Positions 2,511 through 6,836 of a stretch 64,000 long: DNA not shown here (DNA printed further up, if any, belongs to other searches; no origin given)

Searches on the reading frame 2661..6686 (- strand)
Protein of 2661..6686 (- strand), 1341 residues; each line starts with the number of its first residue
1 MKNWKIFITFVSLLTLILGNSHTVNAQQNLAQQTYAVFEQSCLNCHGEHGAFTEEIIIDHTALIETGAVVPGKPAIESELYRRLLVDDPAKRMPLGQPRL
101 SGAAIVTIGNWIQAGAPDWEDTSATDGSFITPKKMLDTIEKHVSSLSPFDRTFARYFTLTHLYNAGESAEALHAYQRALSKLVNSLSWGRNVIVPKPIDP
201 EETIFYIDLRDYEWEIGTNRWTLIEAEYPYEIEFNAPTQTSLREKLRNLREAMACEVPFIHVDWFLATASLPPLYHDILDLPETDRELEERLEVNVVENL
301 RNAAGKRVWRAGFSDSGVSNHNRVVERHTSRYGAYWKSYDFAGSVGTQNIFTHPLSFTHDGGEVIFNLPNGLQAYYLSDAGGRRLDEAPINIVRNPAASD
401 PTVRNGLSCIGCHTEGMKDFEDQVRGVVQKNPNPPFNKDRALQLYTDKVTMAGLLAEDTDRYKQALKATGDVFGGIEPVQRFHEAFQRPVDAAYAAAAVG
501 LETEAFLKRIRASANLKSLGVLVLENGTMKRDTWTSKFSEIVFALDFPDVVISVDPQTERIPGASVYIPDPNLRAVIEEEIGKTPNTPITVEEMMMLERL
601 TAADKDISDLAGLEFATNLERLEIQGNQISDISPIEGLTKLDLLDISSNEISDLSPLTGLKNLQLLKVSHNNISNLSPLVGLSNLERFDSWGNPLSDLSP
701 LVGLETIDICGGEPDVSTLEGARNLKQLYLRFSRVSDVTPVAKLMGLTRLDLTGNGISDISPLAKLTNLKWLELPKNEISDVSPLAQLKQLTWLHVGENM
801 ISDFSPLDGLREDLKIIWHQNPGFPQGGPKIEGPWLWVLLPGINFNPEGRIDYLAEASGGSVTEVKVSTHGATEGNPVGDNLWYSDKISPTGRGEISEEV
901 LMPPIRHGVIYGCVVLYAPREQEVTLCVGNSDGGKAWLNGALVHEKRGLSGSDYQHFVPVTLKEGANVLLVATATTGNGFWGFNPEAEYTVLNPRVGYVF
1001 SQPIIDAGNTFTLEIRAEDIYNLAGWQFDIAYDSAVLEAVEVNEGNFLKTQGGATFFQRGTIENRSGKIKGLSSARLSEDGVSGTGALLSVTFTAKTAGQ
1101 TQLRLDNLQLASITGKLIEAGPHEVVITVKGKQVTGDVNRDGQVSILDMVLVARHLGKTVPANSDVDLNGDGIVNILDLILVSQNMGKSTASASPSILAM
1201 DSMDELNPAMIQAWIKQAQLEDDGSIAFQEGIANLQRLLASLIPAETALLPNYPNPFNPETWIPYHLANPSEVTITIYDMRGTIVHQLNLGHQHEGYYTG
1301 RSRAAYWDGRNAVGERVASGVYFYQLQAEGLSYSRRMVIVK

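Call 5: search_protein_families(library=pfam, proteins=[window:2661-6686:-], max_evalue=0.01)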
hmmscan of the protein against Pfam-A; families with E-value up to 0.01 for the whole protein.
window:2661-6686:- (1341 aa): 14 families
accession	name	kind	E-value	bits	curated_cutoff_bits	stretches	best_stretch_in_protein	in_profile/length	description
PF12799.13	LRR_4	-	3.1e-28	97.6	27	4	617-658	1-43/44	Leucine Rich repeats (2 copies)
PF13855.12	LRR_8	-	3.6e-14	52.7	27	3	617-673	1-61/61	Leucine rich repeat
PF00404.24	Dockerin_1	-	2.3e-09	37.8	22.9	1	1136-1185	2-55/57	Dockerin type I domain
PF00963.24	Cohesin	-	2.9e-09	37.7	24.1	1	1007-1101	12-107/139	Cohesin domain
PF13860.13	FlgD_ig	-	5.7e-08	33.1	27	1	1269-1329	20-76/79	FlgD Ig-like domain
PF23952.1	LRR_EndoS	-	5.2e-07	30.3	27.9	1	568-689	1-112/116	Endo-beta-N-acetylglucosaminidase EndoS LRR domain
PF23598.1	LRR_14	-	8e-06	25.3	40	0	612-710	42-147/353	Leucine-rich repeat region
PF18962.6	Por_Secre_tail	-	4.3e-05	24.2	27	1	1253-1339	2-75/75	Secretion system C-terminal sorting domain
PF14580.12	LRR_9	-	5.8e-05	23.2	30.5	0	603-675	50-127/175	Leucine-rich repeat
PF13516.12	LRR_6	-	0.00044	20.5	23.4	0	747-759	5-17/24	Leucine Rich repeat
PF07635.16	PSCyt1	-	0.00049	21.1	22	1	42-94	1-56/59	Planctomycete cytochrome C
PF13585.12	CHU_C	-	0.0006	20.3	27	1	1268-1328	24-72/86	CHU_C Type IX secretion signal domain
PF23211.1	LRR_LRWD1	-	0.0014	18.8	28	0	616-698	20-101/190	Leucine-rich repeat and WD repeat-containing protein 1, LRR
PF13442.11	Cytochrome_CBB3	-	0.0022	18.7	27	0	31-111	3-67/68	Cytochrome C oxidase, cbb3-type, subunit III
